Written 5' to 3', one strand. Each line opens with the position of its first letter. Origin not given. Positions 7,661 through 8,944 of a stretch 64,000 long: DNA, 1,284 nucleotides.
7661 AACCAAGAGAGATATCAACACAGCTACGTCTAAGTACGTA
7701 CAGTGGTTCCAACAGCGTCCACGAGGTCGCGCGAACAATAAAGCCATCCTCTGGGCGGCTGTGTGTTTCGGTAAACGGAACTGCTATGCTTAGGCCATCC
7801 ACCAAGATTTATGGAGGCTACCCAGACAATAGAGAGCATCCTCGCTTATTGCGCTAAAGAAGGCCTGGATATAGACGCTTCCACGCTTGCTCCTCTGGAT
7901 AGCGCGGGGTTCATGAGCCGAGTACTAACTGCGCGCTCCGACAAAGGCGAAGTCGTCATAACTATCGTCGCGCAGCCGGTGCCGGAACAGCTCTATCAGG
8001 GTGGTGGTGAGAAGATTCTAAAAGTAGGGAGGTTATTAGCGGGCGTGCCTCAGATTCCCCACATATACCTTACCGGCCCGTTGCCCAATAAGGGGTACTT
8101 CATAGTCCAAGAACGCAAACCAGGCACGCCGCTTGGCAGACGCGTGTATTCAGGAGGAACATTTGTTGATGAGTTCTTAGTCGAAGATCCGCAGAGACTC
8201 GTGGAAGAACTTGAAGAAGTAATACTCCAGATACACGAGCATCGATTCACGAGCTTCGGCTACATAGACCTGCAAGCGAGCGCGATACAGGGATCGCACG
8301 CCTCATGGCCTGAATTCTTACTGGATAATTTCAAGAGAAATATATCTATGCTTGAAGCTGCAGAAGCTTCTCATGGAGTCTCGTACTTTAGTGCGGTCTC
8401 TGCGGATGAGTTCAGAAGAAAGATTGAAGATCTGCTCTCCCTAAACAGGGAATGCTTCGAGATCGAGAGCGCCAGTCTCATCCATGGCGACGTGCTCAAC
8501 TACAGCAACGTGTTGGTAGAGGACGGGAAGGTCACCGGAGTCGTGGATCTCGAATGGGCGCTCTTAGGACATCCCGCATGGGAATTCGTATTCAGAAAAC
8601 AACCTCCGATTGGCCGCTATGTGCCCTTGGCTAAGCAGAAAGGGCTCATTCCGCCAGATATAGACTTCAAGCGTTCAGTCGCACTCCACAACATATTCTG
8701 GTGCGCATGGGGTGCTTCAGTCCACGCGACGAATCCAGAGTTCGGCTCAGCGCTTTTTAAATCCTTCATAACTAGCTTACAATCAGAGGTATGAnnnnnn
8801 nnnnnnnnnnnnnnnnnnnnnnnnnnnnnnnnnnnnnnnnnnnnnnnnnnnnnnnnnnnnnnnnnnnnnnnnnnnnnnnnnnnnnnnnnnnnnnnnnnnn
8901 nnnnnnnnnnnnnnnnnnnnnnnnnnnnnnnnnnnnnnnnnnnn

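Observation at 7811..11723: Five-gene cluster made entirely of kinases and histidine phosphatases, with a duplicated phosphatase-kinase pair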

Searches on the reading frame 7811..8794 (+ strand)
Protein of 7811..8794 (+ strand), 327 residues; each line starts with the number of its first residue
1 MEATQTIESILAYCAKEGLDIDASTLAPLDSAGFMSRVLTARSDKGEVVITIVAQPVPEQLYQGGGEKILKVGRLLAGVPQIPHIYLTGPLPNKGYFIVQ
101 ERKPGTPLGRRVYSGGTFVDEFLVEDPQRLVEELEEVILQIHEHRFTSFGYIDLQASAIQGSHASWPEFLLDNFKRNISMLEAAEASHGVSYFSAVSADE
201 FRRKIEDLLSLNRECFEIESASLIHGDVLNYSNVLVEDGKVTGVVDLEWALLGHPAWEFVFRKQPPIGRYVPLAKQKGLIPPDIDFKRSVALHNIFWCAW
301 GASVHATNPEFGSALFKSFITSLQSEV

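Call 3: search_protein_families(library=pfam, proteins=[window:7811-8794:+], max_evalue=1)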
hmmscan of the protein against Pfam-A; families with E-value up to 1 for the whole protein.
window:7811-8794:+ (327 aa): 2 families
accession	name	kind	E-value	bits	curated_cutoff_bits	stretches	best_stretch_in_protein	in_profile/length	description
PF01636.29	APH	-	1.8e-08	34.9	23.2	1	68-260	39-207/239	Phosphotransferase enzyme family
PF01163.29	RIO1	-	0.22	11.6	22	1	217-261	120-163/187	RIO domain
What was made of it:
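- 7811..8794 (+): g1: APH/choline-kinase-fold phosphotransferase (327 aa). It is the upstream partner of g2, and its stop overlaps the g2 start (ATGA). Pfam APH E 1.8e-8, 34.9 bits against a cut-off of 23.2 (call 3).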

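Call 4: search_protein_families(library=ncbifam, proteins=[window:7811-8794:+], max_evalue=1)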
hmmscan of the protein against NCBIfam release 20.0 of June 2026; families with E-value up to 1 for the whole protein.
window:7811-8794:+ (327 aa): 7 families
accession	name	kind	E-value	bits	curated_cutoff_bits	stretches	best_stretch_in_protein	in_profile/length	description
NF000107.2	APH_4_Ia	exception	0.037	13.3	725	1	202-258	175-228/341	aminoglycoside O-phosphotransferase APH(4)-Ia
NF033064.0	APH_3p_IIIa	exception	0.059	12.8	530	1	219-248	182-210/264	aminoglycoside O-phosphotransferase APH(3')-IIIa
NF033068.1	APH_3p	equivalog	0.08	12.4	205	1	205-247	158-200/255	APH(3') family aminoglycoside O-phosphotransferase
NF000241.1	MPH_3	exception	0.16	11.3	500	1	220-259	187-226/293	Mph(E)/Mph(G) family macrolide 2'-phosphotransferase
NF041268.1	capreo_Cph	equivalog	0.18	11.4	390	0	220-257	181-221/285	capreomycin phosphotransferase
NF041310.1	Prot_Kin_Rio1_Halo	equivalog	0.2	11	480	1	218-253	208-241/273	serine/threonine-protein kinase Rio1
NF038056.1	macrolide_MphM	exception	0.21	11.1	610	1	219-262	188-231/298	macrolide 2'-phosphotransferase MphM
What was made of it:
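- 7811..8794 (+): All antibiotic-kinase equivalogs score far below cut-off (call 4).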

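Call 38: search_solved_structures(query=window:7811-8794:+, max_evalue=1, show_alignments=2)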
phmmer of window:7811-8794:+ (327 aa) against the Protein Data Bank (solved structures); distinct sequences matched with E-value up to 1: 9.
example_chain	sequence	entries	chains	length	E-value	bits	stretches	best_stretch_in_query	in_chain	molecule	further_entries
5uxd_A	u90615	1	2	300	0.00052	22.7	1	222-263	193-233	Macrolide 2'-phosphotransferase MphH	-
5uxc_A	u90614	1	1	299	0.00059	22.5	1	222-263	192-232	Predicted aminoglycoside phosphotransferase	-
5uxb_A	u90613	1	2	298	0.00061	22.4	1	222-263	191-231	Macrolide 2'-phosphotransferase MphH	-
3w0m_A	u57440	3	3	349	0.019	17.6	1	201-259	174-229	Hygromycin-B 4-O-kinase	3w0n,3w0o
3w0r_A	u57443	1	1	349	0.019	17.5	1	201-259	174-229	Hygromycin-B 4-O-kinase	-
3w0p_A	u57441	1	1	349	0.11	15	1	202-259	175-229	Hygromycin-B 4-O-kinase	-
3w0q_A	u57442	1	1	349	0.17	14.4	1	201-259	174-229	Hygromycin-B 4-O-kinase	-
3w0s_A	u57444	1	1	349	0.21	14.1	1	201-259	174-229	Hygromycin-B 4-O-kinase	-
3tyk_A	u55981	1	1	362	0.22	14.1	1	201-259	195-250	Hygromycin-B 4-O-kinase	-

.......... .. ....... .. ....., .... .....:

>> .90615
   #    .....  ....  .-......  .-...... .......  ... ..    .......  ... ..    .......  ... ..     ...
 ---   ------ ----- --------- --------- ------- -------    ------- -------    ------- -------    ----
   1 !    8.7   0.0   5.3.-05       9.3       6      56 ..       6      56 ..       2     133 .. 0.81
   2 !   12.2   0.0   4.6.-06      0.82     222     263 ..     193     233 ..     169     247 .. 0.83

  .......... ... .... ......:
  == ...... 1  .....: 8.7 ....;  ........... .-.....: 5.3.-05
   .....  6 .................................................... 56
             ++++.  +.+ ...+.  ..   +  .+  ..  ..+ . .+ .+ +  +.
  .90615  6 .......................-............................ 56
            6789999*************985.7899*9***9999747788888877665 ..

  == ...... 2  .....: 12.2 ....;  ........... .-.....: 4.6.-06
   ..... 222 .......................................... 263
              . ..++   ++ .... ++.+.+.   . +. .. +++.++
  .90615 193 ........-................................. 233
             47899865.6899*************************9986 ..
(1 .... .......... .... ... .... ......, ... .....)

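Call 51: search_protein_families(library=padloc, proteins=[window:7811-8794:+], max_evalue=0.1)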
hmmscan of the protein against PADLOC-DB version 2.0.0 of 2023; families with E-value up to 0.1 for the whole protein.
window:7811-8794:+ (327 aa): 0 families
